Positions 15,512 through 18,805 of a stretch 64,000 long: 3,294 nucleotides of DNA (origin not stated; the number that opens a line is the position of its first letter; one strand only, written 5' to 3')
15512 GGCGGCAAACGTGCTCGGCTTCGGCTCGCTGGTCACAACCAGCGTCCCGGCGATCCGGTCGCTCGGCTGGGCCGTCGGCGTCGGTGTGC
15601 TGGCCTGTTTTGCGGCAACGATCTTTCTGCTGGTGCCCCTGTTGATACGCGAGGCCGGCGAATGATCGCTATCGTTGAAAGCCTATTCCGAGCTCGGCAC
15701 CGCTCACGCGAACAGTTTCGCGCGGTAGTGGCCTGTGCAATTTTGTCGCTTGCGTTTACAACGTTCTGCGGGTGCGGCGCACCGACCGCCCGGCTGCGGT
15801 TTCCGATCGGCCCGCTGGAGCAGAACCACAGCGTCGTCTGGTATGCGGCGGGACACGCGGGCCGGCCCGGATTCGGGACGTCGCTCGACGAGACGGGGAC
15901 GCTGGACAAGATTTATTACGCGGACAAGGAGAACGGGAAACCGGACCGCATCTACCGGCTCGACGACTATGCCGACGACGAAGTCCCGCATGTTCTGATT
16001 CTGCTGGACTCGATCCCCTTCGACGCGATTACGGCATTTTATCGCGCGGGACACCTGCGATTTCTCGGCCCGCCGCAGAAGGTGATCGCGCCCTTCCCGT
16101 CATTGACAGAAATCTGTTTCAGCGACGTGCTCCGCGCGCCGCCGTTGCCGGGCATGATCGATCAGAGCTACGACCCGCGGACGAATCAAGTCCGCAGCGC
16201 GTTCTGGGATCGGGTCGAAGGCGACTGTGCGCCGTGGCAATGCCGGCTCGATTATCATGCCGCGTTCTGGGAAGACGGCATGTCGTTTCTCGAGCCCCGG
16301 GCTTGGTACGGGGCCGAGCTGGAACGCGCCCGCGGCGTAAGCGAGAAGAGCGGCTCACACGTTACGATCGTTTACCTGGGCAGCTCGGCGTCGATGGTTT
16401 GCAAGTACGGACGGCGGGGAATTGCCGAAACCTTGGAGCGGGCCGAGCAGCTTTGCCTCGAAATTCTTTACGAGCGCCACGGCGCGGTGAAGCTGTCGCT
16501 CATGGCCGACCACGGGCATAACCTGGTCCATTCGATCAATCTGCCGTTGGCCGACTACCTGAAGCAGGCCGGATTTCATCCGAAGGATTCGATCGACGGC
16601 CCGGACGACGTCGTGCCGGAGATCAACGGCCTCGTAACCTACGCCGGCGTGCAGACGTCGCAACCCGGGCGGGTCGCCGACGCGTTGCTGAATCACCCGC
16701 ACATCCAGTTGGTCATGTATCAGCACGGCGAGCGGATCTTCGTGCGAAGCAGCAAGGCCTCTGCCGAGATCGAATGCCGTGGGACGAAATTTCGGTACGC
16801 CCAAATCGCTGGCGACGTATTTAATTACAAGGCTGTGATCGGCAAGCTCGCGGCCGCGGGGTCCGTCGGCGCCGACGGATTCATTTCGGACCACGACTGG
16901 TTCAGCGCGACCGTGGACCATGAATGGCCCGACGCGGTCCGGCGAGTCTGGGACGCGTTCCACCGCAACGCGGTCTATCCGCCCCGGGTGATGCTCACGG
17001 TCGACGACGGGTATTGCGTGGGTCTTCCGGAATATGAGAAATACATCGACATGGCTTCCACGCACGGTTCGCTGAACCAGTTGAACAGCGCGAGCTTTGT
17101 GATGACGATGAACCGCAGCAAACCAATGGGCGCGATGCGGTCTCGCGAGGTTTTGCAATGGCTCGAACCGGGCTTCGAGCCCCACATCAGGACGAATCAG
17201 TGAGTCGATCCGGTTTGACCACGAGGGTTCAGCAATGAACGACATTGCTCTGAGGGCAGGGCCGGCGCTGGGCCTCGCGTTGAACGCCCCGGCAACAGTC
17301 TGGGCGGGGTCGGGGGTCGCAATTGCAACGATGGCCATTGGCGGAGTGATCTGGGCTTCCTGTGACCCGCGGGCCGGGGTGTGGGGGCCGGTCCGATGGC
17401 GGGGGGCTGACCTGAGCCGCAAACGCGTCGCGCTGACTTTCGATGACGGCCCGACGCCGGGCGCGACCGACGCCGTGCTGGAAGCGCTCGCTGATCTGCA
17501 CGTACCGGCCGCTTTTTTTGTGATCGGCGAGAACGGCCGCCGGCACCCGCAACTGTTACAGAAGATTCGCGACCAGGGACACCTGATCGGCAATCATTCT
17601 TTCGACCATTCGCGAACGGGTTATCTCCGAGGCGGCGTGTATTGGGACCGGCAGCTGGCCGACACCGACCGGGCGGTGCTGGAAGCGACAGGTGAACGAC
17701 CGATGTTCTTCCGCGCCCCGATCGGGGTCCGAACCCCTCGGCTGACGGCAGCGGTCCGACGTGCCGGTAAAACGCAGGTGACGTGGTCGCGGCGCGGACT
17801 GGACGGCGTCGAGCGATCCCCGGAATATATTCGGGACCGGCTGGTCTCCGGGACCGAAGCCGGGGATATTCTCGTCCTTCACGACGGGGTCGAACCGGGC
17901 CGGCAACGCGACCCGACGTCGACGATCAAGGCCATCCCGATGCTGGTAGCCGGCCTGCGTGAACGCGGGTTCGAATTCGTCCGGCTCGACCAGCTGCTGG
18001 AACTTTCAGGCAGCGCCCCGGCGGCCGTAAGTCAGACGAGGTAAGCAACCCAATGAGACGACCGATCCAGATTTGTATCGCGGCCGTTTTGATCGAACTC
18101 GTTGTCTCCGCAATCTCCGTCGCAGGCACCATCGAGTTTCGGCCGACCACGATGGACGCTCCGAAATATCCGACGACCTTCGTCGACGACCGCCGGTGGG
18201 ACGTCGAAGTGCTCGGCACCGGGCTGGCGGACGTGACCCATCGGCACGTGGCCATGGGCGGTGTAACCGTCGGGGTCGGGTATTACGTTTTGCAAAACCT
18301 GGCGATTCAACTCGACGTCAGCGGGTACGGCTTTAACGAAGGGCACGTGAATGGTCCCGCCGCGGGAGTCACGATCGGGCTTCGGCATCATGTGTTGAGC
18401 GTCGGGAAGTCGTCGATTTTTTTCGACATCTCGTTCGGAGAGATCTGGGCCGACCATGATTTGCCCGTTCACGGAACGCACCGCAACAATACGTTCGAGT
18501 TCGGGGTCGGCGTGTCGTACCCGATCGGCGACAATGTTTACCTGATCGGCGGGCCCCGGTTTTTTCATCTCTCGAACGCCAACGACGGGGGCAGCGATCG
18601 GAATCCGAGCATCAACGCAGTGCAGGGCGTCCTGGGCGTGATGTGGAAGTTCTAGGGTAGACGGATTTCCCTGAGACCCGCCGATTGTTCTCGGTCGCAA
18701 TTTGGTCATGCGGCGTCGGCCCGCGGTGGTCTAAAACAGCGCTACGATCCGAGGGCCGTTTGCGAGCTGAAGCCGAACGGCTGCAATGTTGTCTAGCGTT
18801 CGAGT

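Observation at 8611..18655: Xanthomonadin / aryl-polyene-like starter-unit and export module with no polyketide synthase genes in sight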

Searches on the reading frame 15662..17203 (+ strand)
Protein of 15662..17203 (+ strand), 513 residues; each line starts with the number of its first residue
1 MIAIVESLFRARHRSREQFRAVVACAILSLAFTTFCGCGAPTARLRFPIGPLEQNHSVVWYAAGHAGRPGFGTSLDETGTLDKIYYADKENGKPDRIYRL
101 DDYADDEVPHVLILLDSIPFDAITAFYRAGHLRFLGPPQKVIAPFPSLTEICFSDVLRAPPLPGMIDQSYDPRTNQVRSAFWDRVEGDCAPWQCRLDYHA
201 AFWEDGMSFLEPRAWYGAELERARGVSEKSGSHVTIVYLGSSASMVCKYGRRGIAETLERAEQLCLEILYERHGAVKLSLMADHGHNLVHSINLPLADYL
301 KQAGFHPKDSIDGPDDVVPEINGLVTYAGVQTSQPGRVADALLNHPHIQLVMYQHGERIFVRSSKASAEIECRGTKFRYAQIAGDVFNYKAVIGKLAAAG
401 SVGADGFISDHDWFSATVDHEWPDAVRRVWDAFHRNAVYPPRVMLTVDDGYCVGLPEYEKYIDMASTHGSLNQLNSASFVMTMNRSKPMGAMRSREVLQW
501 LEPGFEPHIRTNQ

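Call 3: search_protein_families(library=pfam, proteins=[window:15662-17203:+], max_evalue=0.01)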
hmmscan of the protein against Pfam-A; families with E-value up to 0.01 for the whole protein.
window:15662-17203:+ (513 aa): 0 families

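Call 4: search_protein_families(library=ncbifam, proteins=[window:15662-17203:+], max_evalue=0.01)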
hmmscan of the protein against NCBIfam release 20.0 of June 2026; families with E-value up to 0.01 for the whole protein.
window:15662-17203:+ (513 aa): 0 families

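Call 23: search_protein_families(library=pfam, proteins=[window:15662-17203:+], max_evalue=10)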
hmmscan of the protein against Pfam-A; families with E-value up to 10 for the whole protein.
window:15662-17203:+ (513 aa): 0 families

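Call 43: search_solved_structures(query=window:15662-17203:+, max_evalue=10)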
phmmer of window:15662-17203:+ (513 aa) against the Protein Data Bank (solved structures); distinct sequences matched with E-value up to 10: 3.
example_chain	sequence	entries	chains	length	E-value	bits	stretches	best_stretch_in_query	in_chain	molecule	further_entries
7yhj_A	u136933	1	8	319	0.55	11.8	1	240-289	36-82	Probable HTH-type transcriptional regulator LrhA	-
5ay6_A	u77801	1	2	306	0.56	11.8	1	440-485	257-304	Flagellar hook protein FlgE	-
22xo_A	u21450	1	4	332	0.56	11.8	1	240-289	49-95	Probable HTH-type transcriptional regulator LrhA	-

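Call 50: search_protein_families(library=pfam, alignment_id=A3, max_evalue=0.1)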
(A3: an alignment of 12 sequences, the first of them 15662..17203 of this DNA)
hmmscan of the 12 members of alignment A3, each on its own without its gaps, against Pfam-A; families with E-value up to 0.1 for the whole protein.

A. member 1, window:15662-17203:+ (513 aa): 0 families

B. families by the number of members that match (of 12 scanned): 5 families
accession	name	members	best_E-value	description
PF01663.27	Phosphodiest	1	0.0036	Type I phosphodiesterase / nucleotide pyrophosphatase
PF21848.1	DUF6907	1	0.027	Domain of unknown function (DUF6907)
PF20615.3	DUF6802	1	0.042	Family of unknown function (DUF6802)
PF13202.12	EF-hand_5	1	0.071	EF hand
PF21645.3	FakA-like_M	1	0.093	Fatty acid kinase subunit A-like, middle domain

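Call 51: find_homologous_proteins(query=window:15662-17203:+, max_evalue=0.00001)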
Query window:15662-17203:+ (513 aa): 165 proteins with E <= 0.00001 among 8000 candidates; the best 120 are listed.
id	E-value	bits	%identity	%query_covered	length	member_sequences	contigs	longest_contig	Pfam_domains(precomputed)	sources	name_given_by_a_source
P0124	0.0e+0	1210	100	100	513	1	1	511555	-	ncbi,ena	-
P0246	5.4e-236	802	69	93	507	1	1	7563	-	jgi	jgi:hypothetical protein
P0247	7.3e-231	785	67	97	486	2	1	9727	-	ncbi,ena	-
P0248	4.9e-218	743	65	93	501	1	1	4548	-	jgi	jgi:hypothetical protein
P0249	6.9e-209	713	61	97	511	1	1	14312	-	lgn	-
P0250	8.5e-199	679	60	92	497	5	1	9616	-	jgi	jgi:hypothetical protein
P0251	2.9e-190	651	58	92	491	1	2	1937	-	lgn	-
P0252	7.1e-189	647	58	95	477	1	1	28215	-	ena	-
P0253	8.0e-186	637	58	91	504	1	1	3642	-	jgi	jgi:hypothetical protein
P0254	3.7e-180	618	55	95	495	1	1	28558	-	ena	-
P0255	7.8e-180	617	57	94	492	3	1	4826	-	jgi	jgi:hypothetical protein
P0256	1.2e-179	616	57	92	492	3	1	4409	-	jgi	jgi:hypothetical protein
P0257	5.3e-179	614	55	96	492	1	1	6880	-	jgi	jgi:hypothetical protein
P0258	2.2e-178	612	56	95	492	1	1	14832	-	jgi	jgi:hypothetical protein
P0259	7.5e-177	607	56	92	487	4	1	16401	-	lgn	-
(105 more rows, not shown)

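Call 52: find_encoding_contigs(protein=P0252, flank=10000, max_places=2)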
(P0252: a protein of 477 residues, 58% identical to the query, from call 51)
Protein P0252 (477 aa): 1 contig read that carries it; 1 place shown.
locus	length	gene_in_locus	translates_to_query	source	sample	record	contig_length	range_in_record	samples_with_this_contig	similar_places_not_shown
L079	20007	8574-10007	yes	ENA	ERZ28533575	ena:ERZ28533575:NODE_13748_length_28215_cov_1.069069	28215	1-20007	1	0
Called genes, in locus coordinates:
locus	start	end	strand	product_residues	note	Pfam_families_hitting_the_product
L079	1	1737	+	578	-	?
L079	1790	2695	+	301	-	PF21168:FkbO_Hyg5-like_N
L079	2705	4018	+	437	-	PF00890:FAD_binding_2, PF01266:DAO, PF01494:FAD_binding_3, PF01946:Thi4 (weak), PF04820:Trp_halogenase, PF07992:Pyr_redox_2 (weak), PF12831:FAD_oxidored, PF04820:Trp_halogenase, +4 more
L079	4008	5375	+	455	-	PF00501:AMP-binding, PF13193:AMP-binding_C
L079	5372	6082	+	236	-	-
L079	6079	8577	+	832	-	PF03176:MMPL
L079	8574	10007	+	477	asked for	-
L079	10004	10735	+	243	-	PF01522:Polysacc_deac_1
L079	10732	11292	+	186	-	PF13505:OMP_b-brl (faint)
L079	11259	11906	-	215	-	PF01553:Acyltransferase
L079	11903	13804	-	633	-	PF00535:Glycos_transf_2, PF09835:DUF2062, PF01553:Acyltransferase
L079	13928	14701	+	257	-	PF01209:Ubie_methyltran, PF13489:Methyltransf_23, PF13847:Methyltransf_31 (weak), PF08241:Methyltransf_11, PF08242:Methyltransf_12, PF13649:Methyltransf_25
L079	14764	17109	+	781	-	PF05359:DUF748, PF13116:YhdP (faint)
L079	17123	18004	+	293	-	PF12773:DZR (weak), PF13240:Zn_Ribbon_1, PF13248:Zn_ribbon_3 (weak)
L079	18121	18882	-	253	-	PF00106:adh_short, PF01370:Epimerase (weak), PF08659:KR, PF13561:adh_short_C2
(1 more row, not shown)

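Call 68: predict_structure(alignment_id=A4)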
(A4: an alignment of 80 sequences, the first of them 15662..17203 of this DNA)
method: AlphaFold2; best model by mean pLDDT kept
length: 513 residues; sequences in the alignment: 80
mean_pLDDT: 95.0   pTM: 0.91
mean pLDDT of the five models: 95.0, 94.8, 94.6, 93.9, 93.9
residues with pLDDT >= 90: 460; 70-90: 40; 50-70: 13; < 50: 0
segments of 3 or more residues with pLDDT < 50: none
pLDDT, mean of each block of 10 residues (from residue 1): 65 74 92 81 95 94 93 93 96 96 95 98 97 95 98 98 96 95 94 97 95 97 98 98 97 98 98 97 97 97 98 98 94 98 98 98 99 98 98 98 98 98 98 98 98 93 93 98 88 98 96 73
secondary structure, 60 per line:
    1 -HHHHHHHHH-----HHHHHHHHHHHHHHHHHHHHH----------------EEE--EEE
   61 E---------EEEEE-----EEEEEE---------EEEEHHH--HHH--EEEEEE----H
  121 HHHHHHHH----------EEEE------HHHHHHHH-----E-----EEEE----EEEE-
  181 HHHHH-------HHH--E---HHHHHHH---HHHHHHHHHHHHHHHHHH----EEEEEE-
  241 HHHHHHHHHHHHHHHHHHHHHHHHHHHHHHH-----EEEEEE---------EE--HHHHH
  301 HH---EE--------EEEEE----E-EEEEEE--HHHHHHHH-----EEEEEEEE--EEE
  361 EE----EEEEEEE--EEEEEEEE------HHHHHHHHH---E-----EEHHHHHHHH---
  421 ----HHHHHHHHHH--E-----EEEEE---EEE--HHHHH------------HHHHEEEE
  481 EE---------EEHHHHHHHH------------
elements in order: H2-10 H16-36 E53-55 E58-61 E71-75 E81-86 E96-99 E110-115 H120-128 E139-142 H149-156 E168-171 E176-179 H181-185 H202-208 H212-229 E234-239 H241-271 E277-282 H296-302 E316-320 E327-332 H335-342 E348-355 E358-362 E367-373 E376-383 H390-398 H410-417 H425-434 E443-447 E451-453 H456-460 H473-476 E477-482 H494-501

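Call 72: fold_search(model_id=the predicted structure, library=pdb)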
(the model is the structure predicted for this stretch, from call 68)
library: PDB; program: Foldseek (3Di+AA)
matches with E <= 10: 813; with E <= 0.001: 179
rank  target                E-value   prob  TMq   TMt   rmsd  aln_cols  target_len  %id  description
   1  5tcd_A                1.9e-10  1.00  0.43  0.54   7.0       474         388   11  Human alkaline sphingomyelinase (ENPP7) in complex with phosphocholine (released 2017-03-22)
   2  7n1s_A                2.6e-09  1.00  0.36  0.46  13.0       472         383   12  Crystal Structure Analysis of Xac Nucleotide Pyrophosphatase/Phosphodiesterase (released 2022-06-01)
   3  6wev_AbA              3.9e-09  1.00  0.41  0.28   8.2       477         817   14  Crystal structures of human E-NPP 1: bound to N-{[1-(6,7-dimethoxy-5,8-dihydroquinazolin-4-yl)piperidin-4-yl]methyl} (released 2020-09-09)
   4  7n1s_B                5.2e-09  1.00  0.37  0.48  12.9       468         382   13  Crystal Structure Analysis of Xac Nucleotide Pyrophosphatase/Phosphodiesterase (released 2022-06-01)
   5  6weu_BbB              5.9e-09  1.00  0.40  0.28   8.4       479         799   13  Crystal structures of human E-NPP 1: bound to adenosine-5'-thio-monophosphate (released 2020-09-09)
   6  8ghr_A                6.6e-09  1.00  0.43  0.31   7.8       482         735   13  Structure of human ENPP1 in complex with variable heavy domain VH27.2 (released 2023-08-02)
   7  5ege_A                7.0e-09  1.00  0.44  0.55   7.3       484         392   10  Structure of ENPP6, a choline-specific glycerophosphodiester-phosphodiesterase (released 2016-03-09)
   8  5egh_B                7.9e-09  1.00  0.44  0.55   8.6       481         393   11  Structure of ENPP6, a choline-specific glycerophosphodiester-phosphodiesterase in complex with phosphocholine (released 2016-03-09)
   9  6weu_AbA              7.9e-09  1.00  0.40  0.27   8.4       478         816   14  Crystal structures of human E-NPP 1: bound to adenosine-5'-thio-monophosphate (released 2020-09-09)
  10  1ei6_D                9.4e-09  1.00  0.41  0.52  10.3       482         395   12  CRYSTAL STRUCTURE OF PHOSPHONOACETATE HYDROLASE COMPLEXED WITH PHOSPHONOFORMATE (released 2003-11-25)
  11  4gtw_A                1.0e-08  1.00  0.40  0.30   9.6       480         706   14  Crystal structure of mouse Enpp1 in complex with AMP (released 2012-11-07)
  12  5gz5_A                1.1e-08  1.00  0.41  0.29   7.7       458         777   12  Crystal structure of snake venom phosphodiesterase (PDE) from Taiwan cobra (Naja atra atra) in complex with AMP (released 2017-09-27)
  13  4gtw_B                1.1e-08  1.00  0.40  0.31   9.7       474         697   13  Crystal structure of mouse Enpp1 in complex with AMP (released 2012-11-07)
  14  6aek_A                1.2e-08  1.00  0.41  0.30   8.6       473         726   12  Crystal structure of ENPP1 in complex with pApG (released 2019-03-06)
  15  5vem_A                1.3e-08  1.00  0.41  0.53   7.1       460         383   12  Human ectonucleotide pyrophosphatase / phosphodiesterase 5 (ENPP5, NPP5) (released 2017-09-20)
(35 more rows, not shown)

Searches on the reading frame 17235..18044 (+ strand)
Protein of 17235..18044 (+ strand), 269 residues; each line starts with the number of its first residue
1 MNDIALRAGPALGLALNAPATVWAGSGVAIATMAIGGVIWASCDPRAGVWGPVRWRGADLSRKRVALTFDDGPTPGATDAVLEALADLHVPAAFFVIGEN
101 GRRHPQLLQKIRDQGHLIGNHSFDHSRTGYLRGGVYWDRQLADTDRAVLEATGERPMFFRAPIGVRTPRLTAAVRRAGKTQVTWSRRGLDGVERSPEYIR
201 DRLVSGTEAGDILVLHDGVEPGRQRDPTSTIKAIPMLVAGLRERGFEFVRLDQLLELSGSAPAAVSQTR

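Call 3: search_protein_families(library=pfam, proteins=[window:17235-18044:+], max_evalue=0.01)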
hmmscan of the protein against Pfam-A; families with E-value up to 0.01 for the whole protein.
window:17235-18044:+ (269 aa): 1 family
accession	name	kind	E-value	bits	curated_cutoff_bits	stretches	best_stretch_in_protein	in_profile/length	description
PF01522.26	Polysacc_deac_1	-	1.6e-27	96.3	23.1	1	59-181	3-123/124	Polysaccharide deacetylase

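Call 4: search_protein_families(library=ncbifam, proteins=[window:17235-18044:+], max_evalue=0.01)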
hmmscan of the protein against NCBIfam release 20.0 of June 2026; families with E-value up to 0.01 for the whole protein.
window:17235-18044:+ (269 aa): 8 families
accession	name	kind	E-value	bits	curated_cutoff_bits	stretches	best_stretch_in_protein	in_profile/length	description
TIGR04243.1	nodulat_NodB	equivalog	6.1e-33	114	240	1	63-249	2-194/197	chitooligosaccharide deacetylase NodB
TIGR02764.1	spore_ybaN_pdaB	equivalog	3.2e-32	111.9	237.4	1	60-255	3-191/191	polysaccharide deacetylase family sporulation protein PdaB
NF045821.1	PgAcgDacpgdA1_Bac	equivalog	1.5e-25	89.6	400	1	62-258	87-278/282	peptidoglycan-N-acetylglucosamine deacetylase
TIGR02884.1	spore_pdaA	equivalog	3.5e-25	89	298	1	59-254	33-223/224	delta-lactam-biosynthetic de-N-acetylase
NF045820.1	PgAcgDacpgdA_Strep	equivalog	9.1e-22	77.5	800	1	61-256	266-449/463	peptidoglycan-N-acetylglucosamine deacetylase PgdA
NF045822.1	PgAcgDacpgdA2_Bac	equivalog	1.3e-17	64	400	1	61-249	68-256/274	peptidoglycan-N-acetylglucosamine deacetylase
TIGR02873.1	spore_ylxY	hypoth_equivalog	6.4e-16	58.4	391.5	1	79-255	101-267/268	probable sporulation protein, polysaccharide deacetylase family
TIGR03006.1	pepcterm_polyde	equivalog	1.1e-08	34.5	276.2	1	78-153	36-110/272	XrtA system polysaccharide deacetylase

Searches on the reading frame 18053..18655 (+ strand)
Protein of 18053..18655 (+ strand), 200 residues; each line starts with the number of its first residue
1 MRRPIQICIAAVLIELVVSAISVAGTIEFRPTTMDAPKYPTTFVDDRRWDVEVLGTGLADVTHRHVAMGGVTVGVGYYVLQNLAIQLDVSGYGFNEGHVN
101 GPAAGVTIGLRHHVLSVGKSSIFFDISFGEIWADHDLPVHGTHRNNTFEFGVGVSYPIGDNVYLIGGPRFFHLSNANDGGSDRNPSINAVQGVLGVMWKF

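Call 3: search_protein_families(library=pfam, proteins=[window:18053-18655:+], max_evalue=0.01)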
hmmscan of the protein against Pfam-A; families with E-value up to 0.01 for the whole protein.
window:18053-18655:+ (200 aa): 2 families
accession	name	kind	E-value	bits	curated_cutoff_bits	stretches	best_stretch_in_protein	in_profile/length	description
PF09411.16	PagL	-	8.1e-05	23.2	23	1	105-196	45-135/136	Lipid A 3-O-deacylase (PagL)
PF13505.12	OMP_b-brl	-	9.6e-05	23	28.7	1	54-200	26-175/175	Outer membrane protein beta-barrel domain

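Call 4: search_protein_families(library=ncbifam, proteins=[window:18053-18655:+], max_evalue=0.01)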
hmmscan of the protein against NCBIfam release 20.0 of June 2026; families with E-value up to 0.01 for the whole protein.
window:18053-18655:+ (200 aa): 0 families

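Call 23: search_protein_families(library=pfam, proteins=[window:18053-18655:+], max_evalue=10)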
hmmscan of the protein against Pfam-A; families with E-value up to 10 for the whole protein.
window:18053-18655:+ (200 aa): 2 families
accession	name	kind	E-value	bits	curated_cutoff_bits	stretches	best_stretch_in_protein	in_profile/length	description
PF09411.16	PagL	-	8.1e-05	23.2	23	1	105-196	45-135/136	Lipid A 3-O-deacylase (PagL)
PF13505.12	OMP_b-brl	-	9.6e-05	23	28.7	1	54-200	26-175/175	Outer membrane protein beta-barrel domain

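Call 87: search_solved_structures(query=window:18053-18655:+, max_evalue=10, show_alignments=1)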
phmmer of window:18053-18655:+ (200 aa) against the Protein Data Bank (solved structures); distinct sequences matched with E-value up to 10: 1.
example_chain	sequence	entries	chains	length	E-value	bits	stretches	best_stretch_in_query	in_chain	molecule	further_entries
4gj4_A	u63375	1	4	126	0.38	13.4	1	36-88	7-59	Soluble guanylyl cyclase alpha-1 subunit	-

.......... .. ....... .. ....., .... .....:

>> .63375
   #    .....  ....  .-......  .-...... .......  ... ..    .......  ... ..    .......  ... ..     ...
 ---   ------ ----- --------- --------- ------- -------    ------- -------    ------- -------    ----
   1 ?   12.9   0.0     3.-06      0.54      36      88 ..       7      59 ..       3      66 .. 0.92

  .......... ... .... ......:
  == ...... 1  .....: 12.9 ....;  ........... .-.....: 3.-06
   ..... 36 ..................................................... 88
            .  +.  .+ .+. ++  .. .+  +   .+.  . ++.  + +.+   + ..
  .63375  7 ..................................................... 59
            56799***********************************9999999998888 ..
